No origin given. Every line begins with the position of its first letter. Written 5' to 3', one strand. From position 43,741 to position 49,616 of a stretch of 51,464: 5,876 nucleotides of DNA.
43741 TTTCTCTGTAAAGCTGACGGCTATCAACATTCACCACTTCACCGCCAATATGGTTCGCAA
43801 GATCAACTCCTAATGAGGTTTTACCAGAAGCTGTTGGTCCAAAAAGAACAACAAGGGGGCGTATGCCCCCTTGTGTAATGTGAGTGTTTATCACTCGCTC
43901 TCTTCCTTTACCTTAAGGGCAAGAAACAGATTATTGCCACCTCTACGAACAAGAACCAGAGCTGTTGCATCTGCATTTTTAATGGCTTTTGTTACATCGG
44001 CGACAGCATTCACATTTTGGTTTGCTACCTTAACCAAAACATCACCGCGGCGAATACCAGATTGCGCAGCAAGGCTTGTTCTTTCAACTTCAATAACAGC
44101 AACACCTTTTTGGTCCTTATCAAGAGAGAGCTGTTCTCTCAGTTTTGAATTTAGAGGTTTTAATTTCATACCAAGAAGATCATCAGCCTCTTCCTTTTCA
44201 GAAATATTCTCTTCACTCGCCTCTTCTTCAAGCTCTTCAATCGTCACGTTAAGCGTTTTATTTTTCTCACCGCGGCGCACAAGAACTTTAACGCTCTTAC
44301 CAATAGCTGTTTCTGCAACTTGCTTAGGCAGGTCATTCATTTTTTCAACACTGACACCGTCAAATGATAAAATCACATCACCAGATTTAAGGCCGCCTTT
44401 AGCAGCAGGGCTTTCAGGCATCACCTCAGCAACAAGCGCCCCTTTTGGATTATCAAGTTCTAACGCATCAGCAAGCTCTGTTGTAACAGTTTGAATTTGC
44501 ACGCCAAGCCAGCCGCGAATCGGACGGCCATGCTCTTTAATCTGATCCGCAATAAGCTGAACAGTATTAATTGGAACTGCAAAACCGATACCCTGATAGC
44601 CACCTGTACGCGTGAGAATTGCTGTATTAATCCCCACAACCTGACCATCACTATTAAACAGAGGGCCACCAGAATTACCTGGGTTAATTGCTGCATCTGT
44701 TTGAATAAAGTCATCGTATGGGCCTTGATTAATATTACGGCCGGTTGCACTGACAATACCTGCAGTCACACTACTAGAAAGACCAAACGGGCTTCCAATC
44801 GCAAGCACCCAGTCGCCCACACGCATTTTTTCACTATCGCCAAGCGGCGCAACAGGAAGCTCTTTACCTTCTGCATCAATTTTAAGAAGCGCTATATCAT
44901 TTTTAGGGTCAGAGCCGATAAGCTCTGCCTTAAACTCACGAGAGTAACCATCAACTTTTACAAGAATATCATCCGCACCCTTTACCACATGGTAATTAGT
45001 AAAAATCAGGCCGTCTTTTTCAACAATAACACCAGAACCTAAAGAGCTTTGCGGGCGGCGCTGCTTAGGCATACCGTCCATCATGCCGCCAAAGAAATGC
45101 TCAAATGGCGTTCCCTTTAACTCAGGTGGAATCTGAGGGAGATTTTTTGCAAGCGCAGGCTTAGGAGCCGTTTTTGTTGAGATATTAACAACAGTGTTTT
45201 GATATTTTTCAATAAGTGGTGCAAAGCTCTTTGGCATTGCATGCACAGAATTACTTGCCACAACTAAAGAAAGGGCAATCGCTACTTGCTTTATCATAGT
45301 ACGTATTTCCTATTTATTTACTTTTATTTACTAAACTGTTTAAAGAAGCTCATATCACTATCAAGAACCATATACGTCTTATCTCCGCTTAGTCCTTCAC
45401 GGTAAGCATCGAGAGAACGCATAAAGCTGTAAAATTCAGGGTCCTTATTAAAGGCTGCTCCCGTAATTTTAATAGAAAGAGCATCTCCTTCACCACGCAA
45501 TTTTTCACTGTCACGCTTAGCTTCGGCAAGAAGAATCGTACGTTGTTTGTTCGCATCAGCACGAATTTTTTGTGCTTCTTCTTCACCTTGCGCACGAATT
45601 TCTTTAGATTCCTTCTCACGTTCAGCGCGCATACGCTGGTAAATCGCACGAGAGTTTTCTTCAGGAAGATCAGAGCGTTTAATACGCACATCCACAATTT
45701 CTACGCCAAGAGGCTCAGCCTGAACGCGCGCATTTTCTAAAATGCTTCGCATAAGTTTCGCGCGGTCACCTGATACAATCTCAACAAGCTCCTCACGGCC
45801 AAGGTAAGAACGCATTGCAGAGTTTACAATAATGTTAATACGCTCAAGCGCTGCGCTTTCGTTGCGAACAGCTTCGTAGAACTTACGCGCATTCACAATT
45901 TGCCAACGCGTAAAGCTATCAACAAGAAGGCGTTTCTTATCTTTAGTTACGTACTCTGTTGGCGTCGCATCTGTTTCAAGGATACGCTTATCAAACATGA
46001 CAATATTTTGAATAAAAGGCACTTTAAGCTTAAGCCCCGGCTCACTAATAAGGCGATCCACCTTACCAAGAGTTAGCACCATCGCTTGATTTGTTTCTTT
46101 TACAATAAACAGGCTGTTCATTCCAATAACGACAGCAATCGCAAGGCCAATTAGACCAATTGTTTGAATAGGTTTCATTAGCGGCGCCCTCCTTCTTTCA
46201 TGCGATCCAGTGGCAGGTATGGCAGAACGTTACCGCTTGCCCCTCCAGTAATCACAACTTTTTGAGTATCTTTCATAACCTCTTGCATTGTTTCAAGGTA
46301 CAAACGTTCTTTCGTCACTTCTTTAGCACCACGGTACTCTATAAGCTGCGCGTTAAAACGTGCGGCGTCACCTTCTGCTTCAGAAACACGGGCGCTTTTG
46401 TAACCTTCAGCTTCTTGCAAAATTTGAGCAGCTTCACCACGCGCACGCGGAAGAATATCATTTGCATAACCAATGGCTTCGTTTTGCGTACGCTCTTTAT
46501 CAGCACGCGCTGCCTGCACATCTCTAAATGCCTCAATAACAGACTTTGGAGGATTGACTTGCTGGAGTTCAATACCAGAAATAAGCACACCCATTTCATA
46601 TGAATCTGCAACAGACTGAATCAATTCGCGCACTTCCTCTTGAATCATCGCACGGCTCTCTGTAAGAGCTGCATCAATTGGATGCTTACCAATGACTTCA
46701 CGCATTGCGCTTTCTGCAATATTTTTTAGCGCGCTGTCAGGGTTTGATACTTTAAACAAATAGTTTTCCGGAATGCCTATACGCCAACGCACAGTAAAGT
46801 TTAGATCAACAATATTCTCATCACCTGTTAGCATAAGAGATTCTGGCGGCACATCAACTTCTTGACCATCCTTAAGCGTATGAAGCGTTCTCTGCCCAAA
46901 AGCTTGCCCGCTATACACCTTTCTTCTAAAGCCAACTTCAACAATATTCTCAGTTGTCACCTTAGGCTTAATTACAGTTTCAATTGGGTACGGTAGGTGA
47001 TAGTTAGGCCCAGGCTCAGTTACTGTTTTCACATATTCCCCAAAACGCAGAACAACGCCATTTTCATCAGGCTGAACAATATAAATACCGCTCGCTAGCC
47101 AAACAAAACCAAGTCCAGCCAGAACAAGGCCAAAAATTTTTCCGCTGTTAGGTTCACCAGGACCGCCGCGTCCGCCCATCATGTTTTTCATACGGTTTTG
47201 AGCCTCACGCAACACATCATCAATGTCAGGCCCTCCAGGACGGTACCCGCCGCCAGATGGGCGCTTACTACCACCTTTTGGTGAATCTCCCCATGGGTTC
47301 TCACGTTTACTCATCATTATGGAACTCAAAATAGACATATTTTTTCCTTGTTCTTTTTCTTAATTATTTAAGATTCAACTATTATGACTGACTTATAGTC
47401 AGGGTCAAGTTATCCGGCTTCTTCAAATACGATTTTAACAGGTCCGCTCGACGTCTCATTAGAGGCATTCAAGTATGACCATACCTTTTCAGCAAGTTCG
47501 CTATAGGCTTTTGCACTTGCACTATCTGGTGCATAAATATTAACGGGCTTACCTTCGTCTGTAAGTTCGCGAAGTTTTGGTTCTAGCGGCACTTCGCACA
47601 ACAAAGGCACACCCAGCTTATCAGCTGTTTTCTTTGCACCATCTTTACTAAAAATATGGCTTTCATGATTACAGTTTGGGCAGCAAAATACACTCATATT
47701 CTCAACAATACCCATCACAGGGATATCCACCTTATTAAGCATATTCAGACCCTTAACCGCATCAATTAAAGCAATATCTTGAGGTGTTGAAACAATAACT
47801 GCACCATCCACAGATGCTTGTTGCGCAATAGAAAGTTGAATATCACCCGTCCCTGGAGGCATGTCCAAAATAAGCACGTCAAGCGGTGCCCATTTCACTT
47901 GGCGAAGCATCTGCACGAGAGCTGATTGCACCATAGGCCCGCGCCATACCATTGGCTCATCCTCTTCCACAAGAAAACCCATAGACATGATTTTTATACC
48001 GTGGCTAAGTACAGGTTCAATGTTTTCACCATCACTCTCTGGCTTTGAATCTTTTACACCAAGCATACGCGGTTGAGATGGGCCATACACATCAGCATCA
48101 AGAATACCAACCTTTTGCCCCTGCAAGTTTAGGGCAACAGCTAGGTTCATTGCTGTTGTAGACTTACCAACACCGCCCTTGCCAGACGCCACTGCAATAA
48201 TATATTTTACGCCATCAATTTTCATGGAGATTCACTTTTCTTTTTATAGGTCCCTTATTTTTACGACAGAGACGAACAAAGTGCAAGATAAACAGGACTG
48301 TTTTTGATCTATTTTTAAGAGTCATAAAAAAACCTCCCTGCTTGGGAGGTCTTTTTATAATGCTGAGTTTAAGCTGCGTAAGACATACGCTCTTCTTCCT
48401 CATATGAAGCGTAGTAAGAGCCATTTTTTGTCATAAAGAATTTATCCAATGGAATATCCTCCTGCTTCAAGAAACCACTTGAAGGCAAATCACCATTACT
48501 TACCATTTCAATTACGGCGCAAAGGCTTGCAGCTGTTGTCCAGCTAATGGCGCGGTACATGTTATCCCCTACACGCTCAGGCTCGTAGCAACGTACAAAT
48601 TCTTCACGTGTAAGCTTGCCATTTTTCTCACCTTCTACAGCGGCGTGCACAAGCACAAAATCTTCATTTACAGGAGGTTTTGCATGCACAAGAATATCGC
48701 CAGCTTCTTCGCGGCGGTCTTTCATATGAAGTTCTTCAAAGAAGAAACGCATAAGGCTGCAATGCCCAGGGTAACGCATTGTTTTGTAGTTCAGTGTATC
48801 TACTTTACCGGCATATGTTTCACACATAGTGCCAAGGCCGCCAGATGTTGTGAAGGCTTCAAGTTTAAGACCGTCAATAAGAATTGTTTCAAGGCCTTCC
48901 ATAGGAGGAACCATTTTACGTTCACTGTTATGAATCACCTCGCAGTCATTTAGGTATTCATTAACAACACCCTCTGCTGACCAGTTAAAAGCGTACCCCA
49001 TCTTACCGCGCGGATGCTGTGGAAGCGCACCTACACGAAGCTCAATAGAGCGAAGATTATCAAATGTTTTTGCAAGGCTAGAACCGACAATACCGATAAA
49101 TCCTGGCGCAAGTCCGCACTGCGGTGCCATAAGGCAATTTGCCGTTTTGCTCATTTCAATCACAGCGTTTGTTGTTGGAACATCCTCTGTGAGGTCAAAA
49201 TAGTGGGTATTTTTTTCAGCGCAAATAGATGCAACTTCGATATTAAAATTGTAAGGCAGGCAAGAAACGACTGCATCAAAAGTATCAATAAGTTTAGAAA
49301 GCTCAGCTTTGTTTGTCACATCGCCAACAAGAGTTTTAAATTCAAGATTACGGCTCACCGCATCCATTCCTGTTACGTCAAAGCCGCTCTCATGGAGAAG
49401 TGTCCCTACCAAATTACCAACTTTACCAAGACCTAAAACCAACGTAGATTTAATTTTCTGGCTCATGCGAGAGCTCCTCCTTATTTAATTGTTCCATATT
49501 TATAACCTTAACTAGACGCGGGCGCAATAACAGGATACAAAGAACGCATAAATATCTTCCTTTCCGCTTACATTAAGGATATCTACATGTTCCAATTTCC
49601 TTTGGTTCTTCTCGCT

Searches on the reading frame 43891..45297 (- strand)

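Call 61: search_protein_families(library=pfam, proteins=[window:43891-45297:-], max_evalue=0.00001)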
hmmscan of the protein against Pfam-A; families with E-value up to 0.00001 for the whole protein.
window:43891-45297:- (468 aa): 6 families
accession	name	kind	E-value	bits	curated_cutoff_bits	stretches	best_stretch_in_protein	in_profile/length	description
PF13365.12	Trypsin_2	-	6.5e-38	131.1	27.6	1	87-223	1-144/144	Trypsin-like peptidase domain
PF13180.12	PDZ_2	-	5.3e-23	81.5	27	1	264-353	3-80/80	PDZ domain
PF00089.32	Trypsin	-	8.1e-21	75.3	20.6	1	85-246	25-216/220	Trypsin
PF00595.29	PDZ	-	2.5e-20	73.1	23.2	2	258-340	7-80/81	PDZ domain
PF17820.7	PDZ_6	-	4.7e-20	71.5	27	2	289-342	2-54/54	PDZ domain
PF14685.13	PDZ_Tricorn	-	5.5e-07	29.9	25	0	295-348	30-85/88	Tricorn protease PDZ domain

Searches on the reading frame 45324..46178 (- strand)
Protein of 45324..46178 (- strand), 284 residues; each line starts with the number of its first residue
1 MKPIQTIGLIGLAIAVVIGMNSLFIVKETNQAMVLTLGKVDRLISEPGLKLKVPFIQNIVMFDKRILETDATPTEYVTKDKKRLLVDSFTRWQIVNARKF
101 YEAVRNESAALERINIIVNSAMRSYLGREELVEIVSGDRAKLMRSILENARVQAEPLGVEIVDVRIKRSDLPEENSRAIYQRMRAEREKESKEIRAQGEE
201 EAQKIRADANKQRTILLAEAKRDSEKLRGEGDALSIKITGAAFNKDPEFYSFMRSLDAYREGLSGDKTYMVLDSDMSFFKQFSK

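Call 61: search_protein_families(library=pfam, proteins=[window:45324-46178:-], max_evalue=0.00001)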
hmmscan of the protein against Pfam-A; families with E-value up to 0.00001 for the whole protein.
window:45324-46178:- (284 aa): 1 family
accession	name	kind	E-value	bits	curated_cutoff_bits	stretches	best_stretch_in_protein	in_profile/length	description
PF01145.31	Band_7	-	4.9e-32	111.8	23.6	1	25-199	2-175/176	SPFH domain / Band 7 family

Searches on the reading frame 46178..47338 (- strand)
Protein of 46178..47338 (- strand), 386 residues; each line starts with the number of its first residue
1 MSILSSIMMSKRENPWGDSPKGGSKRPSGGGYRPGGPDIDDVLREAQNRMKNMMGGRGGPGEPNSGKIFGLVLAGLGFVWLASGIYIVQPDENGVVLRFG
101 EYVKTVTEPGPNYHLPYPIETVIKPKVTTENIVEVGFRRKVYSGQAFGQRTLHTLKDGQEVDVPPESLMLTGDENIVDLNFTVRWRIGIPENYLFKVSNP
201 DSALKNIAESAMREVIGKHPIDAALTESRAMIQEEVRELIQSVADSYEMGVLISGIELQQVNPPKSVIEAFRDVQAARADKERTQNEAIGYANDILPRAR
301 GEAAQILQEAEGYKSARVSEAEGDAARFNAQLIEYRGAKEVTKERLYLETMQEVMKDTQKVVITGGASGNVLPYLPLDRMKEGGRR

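Call 62: search_protein_families(library=pfam, proteins=[window:46178-47338:-], max_evalue=0.00001)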
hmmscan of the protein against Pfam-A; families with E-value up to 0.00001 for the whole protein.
window:46178-47338:- (386 aa): 2 families
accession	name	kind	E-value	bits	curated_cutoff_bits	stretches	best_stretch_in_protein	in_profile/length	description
PF01145.31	Band_7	-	1.9e-26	93.6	23.6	1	87-288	2-172/176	SPFH domain / Band 7 family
PF12221.13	HflK_N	-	2.8e-07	30.8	22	1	13-57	11-44/44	Bacterial membrane protein N terminal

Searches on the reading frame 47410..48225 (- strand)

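Call 62: search_protein_families(library=pfam, proteins=[window:47410-48225:-], max_evalue=0.00001)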
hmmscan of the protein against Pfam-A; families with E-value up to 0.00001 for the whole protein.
window:47410-48225:- (271 aa): 5 families
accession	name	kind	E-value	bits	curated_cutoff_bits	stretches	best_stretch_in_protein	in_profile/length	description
PF10609.15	ParA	-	4.2e-104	347.8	27.1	1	6-248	2-245/246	NUBPL iron-transfer P-loop NTPase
PF01656.29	CbiA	-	7.9e-14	52.1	25.4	1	10-228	1-125/125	CobQ/CobB/MinD/ParA nucleotide binding domain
PF13614.12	AAA_31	-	5e-12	46.6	27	1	9-154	3-155/177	AAA domain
PF00142.24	Fer4_NifH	-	2e-11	44.4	25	0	14-45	6-37/271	4Fe-4S iron sulfur cluster binding proteins, NifH/frxC family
PF09140.17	MipZ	-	1.1e-10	41.8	20.7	1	8-171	1-147/262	ATPase MipZ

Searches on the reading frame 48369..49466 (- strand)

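Call 62: search_protein_families(library=pfam, proteins=[window:48369-49466:-], max_evalue=0.00001)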
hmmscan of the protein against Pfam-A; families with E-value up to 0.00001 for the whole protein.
window:48369-49466:- (365 aa): 2 families
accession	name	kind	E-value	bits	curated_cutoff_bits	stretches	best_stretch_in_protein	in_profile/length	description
PF16653.10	Sacchrp_dh_C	-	2.2e-20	74.3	31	1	118-341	1-249/265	Saccharopine dehydrogenase C-terminal domain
PF03435.24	Sacchrp_dh_NADP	-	1.3e-10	42.1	25.1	1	9-94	2-98/129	Saccharopine dehydrogenase NADP binding domain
